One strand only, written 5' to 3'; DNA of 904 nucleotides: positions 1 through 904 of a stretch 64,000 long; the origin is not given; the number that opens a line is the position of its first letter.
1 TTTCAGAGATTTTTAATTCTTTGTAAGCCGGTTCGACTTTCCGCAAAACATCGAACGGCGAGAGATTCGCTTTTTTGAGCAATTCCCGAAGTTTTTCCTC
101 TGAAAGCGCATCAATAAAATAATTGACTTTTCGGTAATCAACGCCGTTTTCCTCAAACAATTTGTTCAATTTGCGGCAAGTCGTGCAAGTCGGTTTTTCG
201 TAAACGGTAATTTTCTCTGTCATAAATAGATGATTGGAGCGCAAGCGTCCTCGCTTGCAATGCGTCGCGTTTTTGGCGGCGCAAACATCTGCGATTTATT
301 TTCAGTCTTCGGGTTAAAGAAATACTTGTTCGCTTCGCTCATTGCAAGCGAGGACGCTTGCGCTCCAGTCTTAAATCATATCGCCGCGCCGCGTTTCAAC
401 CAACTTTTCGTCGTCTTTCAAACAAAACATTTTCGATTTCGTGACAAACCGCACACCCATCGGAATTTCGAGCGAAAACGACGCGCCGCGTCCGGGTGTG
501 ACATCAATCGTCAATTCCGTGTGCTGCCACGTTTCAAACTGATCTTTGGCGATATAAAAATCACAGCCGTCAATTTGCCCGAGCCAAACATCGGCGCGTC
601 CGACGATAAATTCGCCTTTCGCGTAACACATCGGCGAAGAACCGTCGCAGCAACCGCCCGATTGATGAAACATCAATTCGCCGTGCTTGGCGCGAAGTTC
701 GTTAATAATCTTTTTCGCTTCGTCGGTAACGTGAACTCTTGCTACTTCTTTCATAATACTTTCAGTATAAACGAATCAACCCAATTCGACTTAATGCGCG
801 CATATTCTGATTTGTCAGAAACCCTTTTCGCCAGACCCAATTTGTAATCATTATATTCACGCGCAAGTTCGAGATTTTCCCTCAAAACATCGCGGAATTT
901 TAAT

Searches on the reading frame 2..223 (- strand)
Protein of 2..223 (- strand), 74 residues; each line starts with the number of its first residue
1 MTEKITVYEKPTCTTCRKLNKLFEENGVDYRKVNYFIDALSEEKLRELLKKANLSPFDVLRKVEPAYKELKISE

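Call 36: search_protein_families(library=pfam, proteins=[window:2-223:-])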
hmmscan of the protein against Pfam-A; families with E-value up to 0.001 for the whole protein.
window:2-223:- (74 aa): 1 family
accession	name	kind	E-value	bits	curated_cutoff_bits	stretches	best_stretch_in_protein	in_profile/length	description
PF00462.30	Glutaredoxin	-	5.6e-07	30.1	22.9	1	5-49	1-45/60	Glutaredoxin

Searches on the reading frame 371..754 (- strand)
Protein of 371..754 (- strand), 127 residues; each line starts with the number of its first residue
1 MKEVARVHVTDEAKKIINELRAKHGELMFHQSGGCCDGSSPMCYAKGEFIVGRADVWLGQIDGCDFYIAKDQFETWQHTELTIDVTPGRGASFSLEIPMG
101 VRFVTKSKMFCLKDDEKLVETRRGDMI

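Call 36: search_protein_families(library=pfam, proteins=[window:371-754:-])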
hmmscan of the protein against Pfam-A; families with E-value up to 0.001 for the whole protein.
window:371-754:- (127 aa): 1 family
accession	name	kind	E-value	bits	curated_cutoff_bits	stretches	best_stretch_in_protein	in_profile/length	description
PF05610.16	DUF779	-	2.1e-47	159.7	25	1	16-109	1-94/94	Protein of unknown function (DUF779)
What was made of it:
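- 371..754 (-): Context: DUF779 gene. Its stop codon TAA (371-373) abuts copy 1. Pfam PF05610, E 2e-47 (call 36).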
